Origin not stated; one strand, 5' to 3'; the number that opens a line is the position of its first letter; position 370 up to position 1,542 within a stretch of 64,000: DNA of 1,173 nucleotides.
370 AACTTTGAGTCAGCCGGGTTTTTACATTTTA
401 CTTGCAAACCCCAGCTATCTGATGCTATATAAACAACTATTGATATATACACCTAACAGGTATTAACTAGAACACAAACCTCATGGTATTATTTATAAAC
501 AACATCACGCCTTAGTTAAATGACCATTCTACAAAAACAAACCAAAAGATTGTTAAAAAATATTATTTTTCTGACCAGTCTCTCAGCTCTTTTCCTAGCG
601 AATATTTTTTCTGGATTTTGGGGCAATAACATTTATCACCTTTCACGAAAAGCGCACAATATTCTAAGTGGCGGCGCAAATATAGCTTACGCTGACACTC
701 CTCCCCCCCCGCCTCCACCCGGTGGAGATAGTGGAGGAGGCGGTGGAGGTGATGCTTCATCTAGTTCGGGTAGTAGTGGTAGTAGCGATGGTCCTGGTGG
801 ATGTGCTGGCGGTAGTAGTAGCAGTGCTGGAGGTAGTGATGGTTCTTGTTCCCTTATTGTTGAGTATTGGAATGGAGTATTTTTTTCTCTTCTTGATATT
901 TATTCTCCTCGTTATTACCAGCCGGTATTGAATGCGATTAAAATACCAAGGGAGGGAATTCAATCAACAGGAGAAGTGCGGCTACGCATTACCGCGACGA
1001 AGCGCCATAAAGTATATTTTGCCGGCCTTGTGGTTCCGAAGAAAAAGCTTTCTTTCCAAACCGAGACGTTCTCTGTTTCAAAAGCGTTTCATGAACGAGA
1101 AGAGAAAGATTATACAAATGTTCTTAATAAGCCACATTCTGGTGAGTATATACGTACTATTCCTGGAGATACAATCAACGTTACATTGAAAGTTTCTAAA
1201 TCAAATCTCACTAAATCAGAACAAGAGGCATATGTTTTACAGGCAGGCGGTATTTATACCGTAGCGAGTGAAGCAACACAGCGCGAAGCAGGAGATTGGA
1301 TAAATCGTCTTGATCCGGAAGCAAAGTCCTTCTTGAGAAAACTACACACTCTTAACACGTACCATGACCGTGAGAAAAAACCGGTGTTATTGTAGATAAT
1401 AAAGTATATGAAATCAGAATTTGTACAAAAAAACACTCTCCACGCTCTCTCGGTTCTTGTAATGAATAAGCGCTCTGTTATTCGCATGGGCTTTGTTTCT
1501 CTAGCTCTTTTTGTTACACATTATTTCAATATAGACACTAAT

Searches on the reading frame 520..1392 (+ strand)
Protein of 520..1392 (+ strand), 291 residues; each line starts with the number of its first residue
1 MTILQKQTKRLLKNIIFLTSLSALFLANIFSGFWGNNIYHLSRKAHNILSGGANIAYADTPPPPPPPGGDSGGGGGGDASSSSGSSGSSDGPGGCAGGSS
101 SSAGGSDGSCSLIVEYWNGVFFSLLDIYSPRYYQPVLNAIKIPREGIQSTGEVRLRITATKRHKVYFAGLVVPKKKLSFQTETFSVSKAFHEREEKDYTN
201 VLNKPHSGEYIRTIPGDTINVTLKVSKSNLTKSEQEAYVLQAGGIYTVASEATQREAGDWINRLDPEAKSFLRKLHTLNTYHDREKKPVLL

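Call 64: search_protein_families(library=pfam, alignment_id=A5, max_evalue=0.00001)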
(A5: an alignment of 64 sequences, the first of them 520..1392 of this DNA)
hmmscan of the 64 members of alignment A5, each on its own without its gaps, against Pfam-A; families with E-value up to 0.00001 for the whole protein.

A. member 1, window:520-1392:+ (291 aa): 0 families

B. families by the number of members that match (of 64 scanned): 77 families (the first 25 are shown)
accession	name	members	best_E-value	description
PF00133.28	tRNA-synt_1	2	9.1e-131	tRNA synthetases class I (I, L, M and V)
PF09334.17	tRNA-synt_1g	2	5.5e-97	tRNA synthetases class I (M)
PF07719.23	TPR_2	2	2.8e-22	Tetratricopeptide repeat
PF14559.12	TPR_19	2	1.8e-16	Tetratricopeptide repeat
PF13181.12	TPR_8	2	2.9e-16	Tetratricopeptide repeat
PF00515.34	TPR_1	2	8.9e-15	Tetratricopeptide repeat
PF13424.12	TPR_12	2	2.4e-11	Tetratricopeptide repeat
PF00464.25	SHMT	1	1.9e-159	Serine hydroxymethyltransferase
PF00154.27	RecA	1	1.9e-136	recA bacterial DNA recombination protein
PF00303.24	Thymidylat_synt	1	4e-92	Thymidylate synthase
PF01255.24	Prenyltransf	1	3.6e-80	Putative undecaprenyl diphosphate synthase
PF01026.27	TatD_DNase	1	2e-70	TatD related DNase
PF01594.21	AI-2E_transport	1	1.8e-61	AI-2E family transporter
PF01580.24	FtsK_SpoIIIE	1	1.1e-59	FtsK/SpoIIIE family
PF02535.28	Zip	1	3e-52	ZIP Zinc transporter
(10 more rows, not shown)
